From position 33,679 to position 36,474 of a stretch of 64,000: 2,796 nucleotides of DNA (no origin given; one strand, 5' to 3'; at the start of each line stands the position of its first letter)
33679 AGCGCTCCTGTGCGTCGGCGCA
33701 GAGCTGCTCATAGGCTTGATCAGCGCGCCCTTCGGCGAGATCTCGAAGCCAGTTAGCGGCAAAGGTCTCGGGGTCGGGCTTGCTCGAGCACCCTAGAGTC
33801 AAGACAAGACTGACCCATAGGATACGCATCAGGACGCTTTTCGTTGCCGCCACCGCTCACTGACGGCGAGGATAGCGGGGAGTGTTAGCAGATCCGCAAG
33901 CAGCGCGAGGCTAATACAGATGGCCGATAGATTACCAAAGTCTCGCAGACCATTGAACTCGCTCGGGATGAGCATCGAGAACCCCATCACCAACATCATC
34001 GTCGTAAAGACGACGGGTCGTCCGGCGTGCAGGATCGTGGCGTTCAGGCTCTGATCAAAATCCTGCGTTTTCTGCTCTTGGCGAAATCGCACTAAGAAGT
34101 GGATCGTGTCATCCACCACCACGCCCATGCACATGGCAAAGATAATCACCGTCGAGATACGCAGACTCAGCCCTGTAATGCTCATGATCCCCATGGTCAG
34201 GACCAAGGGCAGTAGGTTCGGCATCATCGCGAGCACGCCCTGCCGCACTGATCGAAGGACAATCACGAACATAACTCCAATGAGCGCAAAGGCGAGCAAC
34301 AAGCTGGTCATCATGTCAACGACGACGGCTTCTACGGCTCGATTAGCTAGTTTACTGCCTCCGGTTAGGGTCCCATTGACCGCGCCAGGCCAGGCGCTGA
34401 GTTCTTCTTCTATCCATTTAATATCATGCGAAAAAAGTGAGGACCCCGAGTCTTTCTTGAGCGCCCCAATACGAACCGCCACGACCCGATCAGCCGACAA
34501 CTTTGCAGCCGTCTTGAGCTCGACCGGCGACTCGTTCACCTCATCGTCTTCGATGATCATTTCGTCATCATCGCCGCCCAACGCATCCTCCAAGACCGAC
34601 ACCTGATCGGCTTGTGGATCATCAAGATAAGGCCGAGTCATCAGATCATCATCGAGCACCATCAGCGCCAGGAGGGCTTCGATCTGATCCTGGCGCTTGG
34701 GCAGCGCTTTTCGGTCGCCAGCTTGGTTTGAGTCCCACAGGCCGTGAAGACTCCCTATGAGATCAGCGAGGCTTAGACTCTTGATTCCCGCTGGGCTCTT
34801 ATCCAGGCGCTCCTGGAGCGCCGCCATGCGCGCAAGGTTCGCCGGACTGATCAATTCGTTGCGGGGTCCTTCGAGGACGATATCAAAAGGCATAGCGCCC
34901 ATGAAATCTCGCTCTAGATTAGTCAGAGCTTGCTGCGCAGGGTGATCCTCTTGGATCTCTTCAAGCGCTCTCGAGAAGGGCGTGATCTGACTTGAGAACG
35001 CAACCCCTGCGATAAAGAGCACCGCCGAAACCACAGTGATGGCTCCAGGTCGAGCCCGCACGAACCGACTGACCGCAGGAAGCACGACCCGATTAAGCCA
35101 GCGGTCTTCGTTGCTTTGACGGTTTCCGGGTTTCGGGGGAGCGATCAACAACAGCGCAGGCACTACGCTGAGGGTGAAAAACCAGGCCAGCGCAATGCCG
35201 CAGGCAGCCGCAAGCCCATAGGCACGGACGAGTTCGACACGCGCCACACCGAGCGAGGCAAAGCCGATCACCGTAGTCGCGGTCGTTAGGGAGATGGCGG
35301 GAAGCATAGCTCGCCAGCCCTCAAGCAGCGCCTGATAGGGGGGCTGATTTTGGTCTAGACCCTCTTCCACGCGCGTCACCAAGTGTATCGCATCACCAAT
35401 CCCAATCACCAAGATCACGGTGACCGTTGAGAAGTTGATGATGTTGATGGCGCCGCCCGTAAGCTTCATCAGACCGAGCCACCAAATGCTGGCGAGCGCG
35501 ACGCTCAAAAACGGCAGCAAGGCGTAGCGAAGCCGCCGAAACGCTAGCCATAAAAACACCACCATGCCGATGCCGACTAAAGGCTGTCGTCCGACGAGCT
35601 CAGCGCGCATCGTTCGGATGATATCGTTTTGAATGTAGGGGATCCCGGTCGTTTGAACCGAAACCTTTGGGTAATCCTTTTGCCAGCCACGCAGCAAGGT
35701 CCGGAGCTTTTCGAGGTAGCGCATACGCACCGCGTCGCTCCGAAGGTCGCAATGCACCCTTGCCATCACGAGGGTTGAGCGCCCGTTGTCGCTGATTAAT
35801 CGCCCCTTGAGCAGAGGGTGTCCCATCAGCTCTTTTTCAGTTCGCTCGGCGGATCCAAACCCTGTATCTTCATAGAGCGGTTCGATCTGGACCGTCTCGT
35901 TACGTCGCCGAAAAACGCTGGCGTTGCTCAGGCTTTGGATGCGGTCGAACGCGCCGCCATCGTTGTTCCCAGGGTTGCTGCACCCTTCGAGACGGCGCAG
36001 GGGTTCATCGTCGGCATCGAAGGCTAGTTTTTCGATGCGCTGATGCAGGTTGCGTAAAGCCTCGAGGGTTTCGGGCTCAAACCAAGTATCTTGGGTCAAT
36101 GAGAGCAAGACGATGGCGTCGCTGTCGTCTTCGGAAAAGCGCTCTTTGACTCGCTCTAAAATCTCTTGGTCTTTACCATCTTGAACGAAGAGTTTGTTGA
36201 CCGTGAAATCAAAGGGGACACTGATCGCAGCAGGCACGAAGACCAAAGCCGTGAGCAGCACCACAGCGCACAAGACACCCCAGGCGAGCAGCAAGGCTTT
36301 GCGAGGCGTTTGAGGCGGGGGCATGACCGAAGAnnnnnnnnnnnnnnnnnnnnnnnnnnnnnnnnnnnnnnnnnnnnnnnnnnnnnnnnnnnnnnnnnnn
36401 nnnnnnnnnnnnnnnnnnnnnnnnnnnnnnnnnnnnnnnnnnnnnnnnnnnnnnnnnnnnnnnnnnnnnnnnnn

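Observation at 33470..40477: Six-gene envelope operon: lipoprotein, Cys-rich secreted protein, DUF4398, TSP3-OmpA, MMPL exporter and small lipoprotein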

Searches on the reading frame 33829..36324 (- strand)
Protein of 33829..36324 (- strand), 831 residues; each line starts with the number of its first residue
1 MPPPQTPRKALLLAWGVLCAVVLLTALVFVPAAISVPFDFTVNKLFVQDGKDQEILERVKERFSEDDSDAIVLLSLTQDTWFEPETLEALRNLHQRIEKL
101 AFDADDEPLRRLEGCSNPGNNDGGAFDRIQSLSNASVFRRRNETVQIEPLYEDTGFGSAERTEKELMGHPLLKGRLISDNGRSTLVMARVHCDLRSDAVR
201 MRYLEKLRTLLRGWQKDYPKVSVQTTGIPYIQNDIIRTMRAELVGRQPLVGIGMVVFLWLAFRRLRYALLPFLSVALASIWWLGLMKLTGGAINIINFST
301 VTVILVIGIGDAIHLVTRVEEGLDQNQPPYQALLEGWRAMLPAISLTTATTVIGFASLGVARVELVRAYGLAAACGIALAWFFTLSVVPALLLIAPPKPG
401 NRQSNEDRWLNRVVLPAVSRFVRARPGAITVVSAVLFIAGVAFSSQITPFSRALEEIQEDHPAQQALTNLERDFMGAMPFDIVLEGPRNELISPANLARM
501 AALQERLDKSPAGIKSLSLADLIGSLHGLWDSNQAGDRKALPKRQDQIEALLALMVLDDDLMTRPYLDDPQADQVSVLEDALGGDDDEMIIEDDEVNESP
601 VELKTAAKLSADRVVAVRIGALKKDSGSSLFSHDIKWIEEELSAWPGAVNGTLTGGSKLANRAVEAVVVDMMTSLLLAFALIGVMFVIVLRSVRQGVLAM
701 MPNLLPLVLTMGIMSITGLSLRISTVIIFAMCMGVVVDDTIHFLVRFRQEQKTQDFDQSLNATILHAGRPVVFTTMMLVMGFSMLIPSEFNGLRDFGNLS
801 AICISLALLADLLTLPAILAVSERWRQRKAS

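Call 3: search_protein_families(library=pfam, proteins=[window:33829-36324:-], max_evalue=0.01)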
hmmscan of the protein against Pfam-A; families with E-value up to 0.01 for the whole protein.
window:33829-36324:- (831 aa): 5 families
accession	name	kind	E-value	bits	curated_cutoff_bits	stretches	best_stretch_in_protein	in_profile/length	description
PF03176.21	MMPL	-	4.4e-36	124.9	20.5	2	53-428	10-332/333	MMPL family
PF00873.25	ACR_tran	-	2.3e-10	39.3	28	2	252-440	344-535/1021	AcrB/AcrD/AcrF family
PF02460.24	Patched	-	8.2e-10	39.1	23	2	266-393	29-155/156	Patched SSD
PF12349.14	Sterol-sensing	-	1.7e-08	34.9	22.3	2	269-393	10-134/153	Sterol-sensing domain of SREBP cleavage-activation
PF02355.23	SecD_SecF_C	-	2e-07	31.1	20.5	1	675-801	35-165/189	Protein export membrane protein SecD/SecF, C-terminal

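Call 4: search_protein_families(library=ncbifam, proteins=[window:33829-36324:-], max_evalue=0.01)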
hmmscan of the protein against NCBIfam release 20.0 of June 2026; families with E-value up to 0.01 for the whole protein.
window:33829-36324:- (831 aa): 22 families
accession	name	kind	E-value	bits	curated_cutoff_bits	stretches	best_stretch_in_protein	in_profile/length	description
TIGR00921.1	2A067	subfamily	2.3e-58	197.9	351.9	2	219-483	169-447/733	hydrophobe/amphiphile efflux-3 (HAE3) family transporter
TIGR03480.1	HpnN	hypoth_equivalog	3.5e-40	137.8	751.85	2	219-443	247-465/862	hopanoid biosynthesis associated RND transporter like protein HpnN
TIGR00833.1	actII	subfamily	2.3e-34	118.9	874.7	2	163-510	97-446/910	MMPL family RND transporter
NF052374.1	HopndTporHpnN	equivalog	2.8e-24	85.2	1100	3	220-446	251-471/858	hopanoid transporter HpnN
NF045600.2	BstA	equivalog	7.8e-18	63.8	1400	2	224-440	268-480/903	sterol transporter cytoplasmic membrane protein BstA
NF007131.0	PRK09577.1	equivalog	1.7e-12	45.9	1768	1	228-424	324-527/1045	multidrug efflux RND transporter permease subunit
TIGR00916.1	2A0604s01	subfamily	1.9e-12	47.3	148.6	2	254-382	101-228/231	SecD/SecF family protein translocase subunit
NF000282.2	RND_permease_1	subfamily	4.6e-12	44.7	1250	2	192-438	290-543/1029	multidrug efflux RND transporter permease subunit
TIGR00915.1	2A0602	subfamily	3.5e-09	35.1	940.35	1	254-423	350-529/1050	efflux RND transporter permease subunit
NF011315.0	PRK14726.1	equivalog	5.7e-09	34.6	1249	2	252-405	683-837/855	protein translocase subunit SecDF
NF007133.0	PRK09579.1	equivalog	1.2e-08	33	1763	1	228-372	323-465/1017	multidrug efflux RND transporter permease subunit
NF007798.0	PRK10503.1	equivalog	2.7e-08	31.9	1584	2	663-792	335-462/1040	MdtB/MuxB family multidrug efflux RND transporter permease subunit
NF007905.0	PRK10614.1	equivalog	8.4e-08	30.3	1774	2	233-415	321-509/1025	multidrug efflux RND transporter permease subunit MdtC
TIGR00914.1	2A0601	subfamily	1.9e-06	26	701.45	1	611-821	826-1031/1051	CusA/CzcA family heavy metal efflux RND transporter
NF006354.0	PRK08578.1-2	equivalog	3e-06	26.8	353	1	670-814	126-272/296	preprotein translocase subunit SecF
NF052608.1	TrhMmycExpMmpL3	equivalog_domain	2e-05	23.1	1400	1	636-821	152-340/992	trehalose monomycolate exporter MmpL3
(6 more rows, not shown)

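Call 7: find_homologous_proteins(query=window:33829-36324:-, max_evalue=1e-10)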
Query window:33829-36324:- (831 aa): 64 proteins with E <= 1e-10 among 8000 candidates.
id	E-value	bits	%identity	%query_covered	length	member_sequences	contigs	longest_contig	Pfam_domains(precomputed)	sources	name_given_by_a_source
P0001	0.0e+0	1802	98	100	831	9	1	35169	PF03176.22,PF12349.15,PF02460.25,PF02355.23,PF00873.26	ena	-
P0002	0.0e+0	1366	73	99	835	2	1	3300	PF03176.22,PF12349.15,PF02460.25,PF00873.26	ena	-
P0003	0.0e+0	1358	72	99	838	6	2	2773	PF03176.22,PF12349.15,PF02460.25,PF00873.26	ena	-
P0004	0.0e+0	1334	70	99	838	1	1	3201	PF03176.22,PF12349.15,PF02460.25,PF02355.23,PF00873.26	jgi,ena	-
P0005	0.0e+0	1313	70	99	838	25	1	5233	PF03176.22,PF12349.15,PF02460.25,PF00873.26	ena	-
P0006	0.0e+0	1100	61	100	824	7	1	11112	PF03176.22,PF12349.15,PF02460.25,PF02355.23,PF00873.26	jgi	jgi:predicted RND superfamily exporter protein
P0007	0.0e+0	1094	61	100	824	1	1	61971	PF03176.22,PF12349.15,PF02460.25,PF02355.23,PF00873.26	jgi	jgi:hypothetical protein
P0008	9.8e-229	780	56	77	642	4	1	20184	PF03176.22,PF00873.26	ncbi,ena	-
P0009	6.3e-49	185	26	93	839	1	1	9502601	PF03176.22,PF12349.15,PF02460.25,PF02355.23,PF00873.26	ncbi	ncbi:MAG: efflux RND transporter permease subunit [Myxococcales bacterium]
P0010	1.6e-47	181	24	97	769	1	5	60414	PF03176.22,PF12349.15,PF02460.25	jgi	jgi:predicted RND superfamily exporter protein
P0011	7.0e-43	165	24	91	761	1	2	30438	PF03176.22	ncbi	-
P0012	3.5e-42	163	24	70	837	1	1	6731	PF03176.22,PF12349.15,PF02460.25,PF02355.23,PF00873.26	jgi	jgi:hypothetical protein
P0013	9.8e-35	138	22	97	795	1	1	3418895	PF03176.22,PF12349.15,PF02460.25,PF00873.26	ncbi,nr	ncbi:MAG: MMPL family transporter [Desulfobacterales bacterium]|nr:MAG: MMPL family transporter [Des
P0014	1.2e-34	138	24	69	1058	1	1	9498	PF07044.18,PF03176.22,PF12349.15,PF02460.25,PF17131.12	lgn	-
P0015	7.3e-34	135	24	22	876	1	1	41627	PF03176.22,PF12349.15,PF00873.26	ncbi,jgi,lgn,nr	ncbi:MAG: MMPL family transporter [Treponema sp.]|jgi:predicted RND superfamily exporter protein|nr:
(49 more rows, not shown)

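Call 8: find_encoding_contigs(protein=P0007, flank=10000, max_places=3)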
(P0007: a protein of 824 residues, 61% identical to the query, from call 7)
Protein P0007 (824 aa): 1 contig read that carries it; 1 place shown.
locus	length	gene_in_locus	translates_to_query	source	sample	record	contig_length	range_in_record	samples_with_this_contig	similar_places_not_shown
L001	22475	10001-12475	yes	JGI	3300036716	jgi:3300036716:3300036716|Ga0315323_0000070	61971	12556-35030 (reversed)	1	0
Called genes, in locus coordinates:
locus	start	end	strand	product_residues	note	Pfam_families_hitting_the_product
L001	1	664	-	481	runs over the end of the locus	PF00293:NUDIX (weak), PF00753:Lactamase_B, PF17778:WHD_BLACT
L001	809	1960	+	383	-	PF04055:Radical_SAM, PF12544:LAM_C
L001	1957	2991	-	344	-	PF01118:Semialdhyde_dh, PF22698:Semialdhyde_dhC_1, PF02774:Semialdhyde_dhC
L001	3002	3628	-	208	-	PF00702:Hydrolase, PF13419:HAD_2, PF13242:Hydrolase_like (weak)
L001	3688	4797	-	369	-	-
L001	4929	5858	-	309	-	PF07313:AmiA-like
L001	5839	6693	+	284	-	-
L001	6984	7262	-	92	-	-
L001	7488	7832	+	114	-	-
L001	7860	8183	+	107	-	PF14346:DUF4398 (weak)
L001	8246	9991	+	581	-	PF02412:TSP_3 (faint), PF00691:OmpA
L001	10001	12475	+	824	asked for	PF03176:MMPL, PF00873:ACR_tran (weak), PF02355:SecD_SecF_C (faint), PF02460:Patched, PF12349:Sterol-sensing (faint), PF03176:MMPL, PF00873:ACR_tran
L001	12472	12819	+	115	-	-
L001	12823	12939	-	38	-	-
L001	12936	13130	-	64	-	-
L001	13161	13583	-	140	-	-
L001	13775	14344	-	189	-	PF01923:Cob_adeno_trans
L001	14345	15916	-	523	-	PF00795:CN_hydrolase, PF02540:NAD_synthase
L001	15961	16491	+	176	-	-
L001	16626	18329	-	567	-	PF13458:Peripla_BP_6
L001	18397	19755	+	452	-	PF01464:SLT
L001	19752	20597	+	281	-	PF00467:KOW (weak)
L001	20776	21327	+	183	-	PF12728:HTH_17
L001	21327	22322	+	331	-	PF04958:AstA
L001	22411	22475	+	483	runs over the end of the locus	PF00171:Aldedh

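Call 9: find_encoding_contigs(protein=P0008, flank=10000, max_places=3)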
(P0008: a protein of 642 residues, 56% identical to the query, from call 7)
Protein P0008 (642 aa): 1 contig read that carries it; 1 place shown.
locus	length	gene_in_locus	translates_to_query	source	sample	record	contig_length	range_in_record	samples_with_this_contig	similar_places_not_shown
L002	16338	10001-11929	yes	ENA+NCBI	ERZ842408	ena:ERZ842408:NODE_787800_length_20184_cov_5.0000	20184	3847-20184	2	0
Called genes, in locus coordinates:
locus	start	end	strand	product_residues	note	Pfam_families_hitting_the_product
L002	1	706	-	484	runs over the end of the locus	PF00293:NUDIX (weak), PF00753:Lactamase_B, PF12706:Lactamase_B_2 (weak), PF17778:WHD_BLACT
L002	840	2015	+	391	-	PF04055:Radical_SAM, PF12544:LAM_C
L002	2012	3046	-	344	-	PF01118:Semialdhyde_dh, PF22698:Semialdhyde_dhC_1, PF02774:Semialdhyde_dhC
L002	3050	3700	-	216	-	PF00702:Hydrolase, PF12710:HAD (weak), PF13419:HAD_2, PF13242:Hydrolase_like (weak)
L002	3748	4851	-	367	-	-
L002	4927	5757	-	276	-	PF07313:AmiA-like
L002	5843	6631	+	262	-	-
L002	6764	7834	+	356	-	-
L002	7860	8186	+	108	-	PF14346:DUF4398 (weak)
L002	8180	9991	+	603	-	PF02412:TSP_3 (faint), PF00691:OmpA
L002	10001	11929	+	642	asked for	PF03176:MMPL, PF00873:ACR_tran (weak)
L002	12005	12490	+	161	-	PF00873:ACR_tran, PF02460:Patched (weak), PF03176:MMPL, PF12349:Sterol-sensing (weak)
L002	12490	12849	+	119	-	-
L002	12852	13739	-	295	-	PF23416:DUF7107 (faint)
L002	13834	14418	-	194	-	PF01923:Cob_adeno_trans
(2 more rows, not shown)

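Call 10: find_encoding_contigs(protein=P0006, flank=10000, max_places=3)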
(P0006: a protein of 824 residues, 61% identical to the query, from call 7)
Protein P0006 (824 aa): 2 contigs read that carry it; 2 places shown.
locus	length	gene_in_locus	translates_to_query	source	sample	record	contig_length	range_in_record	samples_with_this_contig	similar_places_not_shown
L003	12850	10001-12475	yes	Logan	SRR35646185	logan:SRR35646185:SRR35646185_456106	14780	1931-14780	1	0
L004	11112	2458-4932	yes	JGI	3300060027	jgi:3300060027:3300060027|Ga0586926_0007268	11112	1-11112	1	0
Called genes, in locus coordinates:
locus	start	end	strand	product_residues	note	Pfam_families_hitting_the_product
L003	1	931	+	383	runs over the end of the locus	PF04055:Radical_SAM, PF12544:LAM_C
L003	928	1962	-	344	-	PF01118:Semialdhyde_dh, PF22698:Semialdhyde_dhC_1, PF02774:Semialdhyde_dhC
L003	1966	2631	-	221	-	PF00702:Hydrolase, PF13419:HAD_2, PF13242:Hydrolase_like (weak)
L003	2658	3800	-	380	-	-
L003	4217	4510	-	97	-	-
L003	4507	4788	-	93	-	-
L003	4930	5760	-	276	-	PF07313:AmiA-like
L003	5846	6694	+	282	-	-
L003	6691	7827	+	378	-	-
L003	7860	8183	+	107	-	PF14346:DUF4398 (weak)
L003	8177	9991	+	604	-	PF02412:TSP_3 (faint), PF00691:OmpA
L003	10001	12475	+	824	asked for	PF03176:MMPL, PF00873:ACR_tran, PF02355:SecD_SecF_C (faint), PF02460:Patched, PF12349:Sterol-sensing (faint), PF03176:MMPL, PF00873:ACR_tran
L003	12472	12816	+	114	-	-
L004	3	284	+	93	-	?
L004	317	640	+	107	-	PF14346:DUF4398 (weak)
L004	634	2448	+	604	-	PF02412:TSP_3 (faint), PF00691:OmpA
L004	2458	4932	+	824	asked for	PF03176:MMPL, PF00873:ACR_tran, PF02355:SecD_SecF_C (faint), PF02460:Patched, PF12349:Sterol-sensing (faint), PF03176:MMPL, PF00873:ACR_tran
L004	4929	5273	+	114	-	-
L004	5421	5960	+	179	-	-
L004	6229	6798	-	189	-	PF01923:Cob_adeno_trans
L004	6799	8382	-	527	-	PF00795:CN_hydrolase, PF02540:NAD_synthase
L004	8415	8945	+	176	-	-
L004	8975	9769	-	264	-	-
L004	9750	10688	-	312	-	-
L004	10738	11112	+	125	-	?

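Call 11: find_encoding_contigs(protein=P0009, flank=8000, max_places=2)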
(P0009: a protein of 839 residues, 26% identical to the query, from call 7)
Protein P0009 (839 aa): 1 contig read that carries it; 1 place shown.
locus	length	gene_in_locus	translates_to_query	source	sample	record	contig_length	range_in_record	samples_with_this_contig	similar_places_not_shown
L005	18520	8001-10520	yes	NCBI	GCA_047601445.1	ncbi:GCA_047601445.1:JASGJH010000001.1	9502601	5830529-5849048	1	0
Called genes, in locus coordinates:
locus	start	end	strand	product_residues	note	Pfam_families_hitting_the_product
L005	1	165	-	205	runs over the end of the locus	PF00440:TetR_N, PF16295:TetR_C_10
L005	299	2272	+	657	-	PF01073:3Beta_HSD, PF01370:Epimerase, PF04321:RmlD_sub_bind (faint), PF07993:NAD_binding_4, PF16363:GDP_Man_Dehyd, PF00106:adh_short, PF08659:KR, PF13561:adh_short_C2, +1 more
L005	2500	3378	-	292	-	PF04116:FA_hydroxylase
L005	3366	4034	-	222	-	PF00440:TetR_N, PF17940:TetR_C_31 (weak)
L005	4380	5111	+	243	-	PF13505:OMP_b-brl (weak)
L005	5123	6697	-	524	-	PF20154:LNT_N, PF00795:CN_hydrolase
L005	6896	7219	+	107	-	PF06108:DUF952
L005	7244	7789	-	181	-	PF05163:DinB, PF12867:DinB_2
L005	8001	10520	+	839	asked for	PF03176:MMPL, PF02355:SecD_SecF_C (faint), PF02460:Patched (weak), PF12349:Sterol-sensing (faint), PF03176:MMPL, PF00873:ACR_tran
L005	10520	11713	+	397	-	PF02424:ApbE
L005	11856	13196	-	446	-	PF00079:Serpin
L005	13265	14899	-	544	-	PF10462:Peptidase_M66 (weak)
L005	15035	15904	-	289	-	-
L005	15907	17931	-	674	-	PF07715:Plug (weak)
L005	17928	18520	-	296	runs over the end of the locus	-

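Call 12: find_encoding_contigs(protein=P0010, flank=8000, max_places=2)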
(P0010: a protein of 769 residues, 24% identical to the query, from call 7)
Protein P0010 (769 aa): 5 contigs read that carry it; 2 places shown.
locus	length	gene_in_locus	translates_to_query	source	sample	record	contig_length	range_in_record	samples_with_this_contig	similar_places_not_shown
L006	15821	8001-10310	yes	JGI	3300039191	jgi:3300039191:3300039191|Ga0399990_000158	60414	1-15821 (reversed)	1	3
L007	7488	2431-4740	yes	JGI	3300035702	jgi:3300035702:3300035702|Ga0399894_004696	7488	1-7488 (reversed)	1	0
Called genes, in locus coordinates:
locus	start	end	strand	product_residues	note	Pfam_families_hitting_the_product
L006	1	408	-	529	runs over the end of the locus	PF04675:DNA_ligase_A_N, PF01068:DNA_ligase_A_M, PF01331:mRNA_cap_enzyme (weak), PF04679:DNA_ligase_A_C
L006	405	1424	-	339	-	-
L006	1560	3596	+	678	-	PF00012:HSP70, PF06723:MreB_Mbl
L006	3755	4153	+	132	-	-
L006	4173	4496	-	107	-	PF02452:PemK_toxin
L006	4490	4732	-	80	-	PF04014:MazE_antitoxin (weak)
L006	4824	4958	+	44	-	-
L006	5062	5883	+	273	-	PF05552:MS_channel_1st_1, PF00924:MS_channel_2nd, PF21082:MS_channel_3rd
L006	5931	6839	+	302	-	PF03767:Acid_phosphat_B, PF13344:Hydrolase_6 (weak)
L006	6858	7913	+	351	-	PF00743:FMO-like, PF01266:DAO (faint), PF07992:Pyr_redox_2, PF13450:NAD_binding_8 (weak), PF13738:Pyr_redox_3, PF13434:Lys_Orn_oxgnase (weak)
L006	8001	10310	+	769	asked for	PF03176:MMPL, PF02460:Patched, PF12349:Sterol-sensing, PF03176:MMPL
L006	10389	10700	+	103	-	-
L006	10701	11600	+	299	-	PF01545:Cation_efflux, PF16916:ZT_dimer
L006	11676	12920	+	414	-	PF09375:Peptidase_M75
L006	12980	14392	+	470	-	PF06537:DHOR, PF00034:Cytochrom_C (faint)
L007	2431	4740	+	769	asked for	PF03176:MMPL, PF02460:Patched, PF12349:Sterol-sensing, PF03176:MMPL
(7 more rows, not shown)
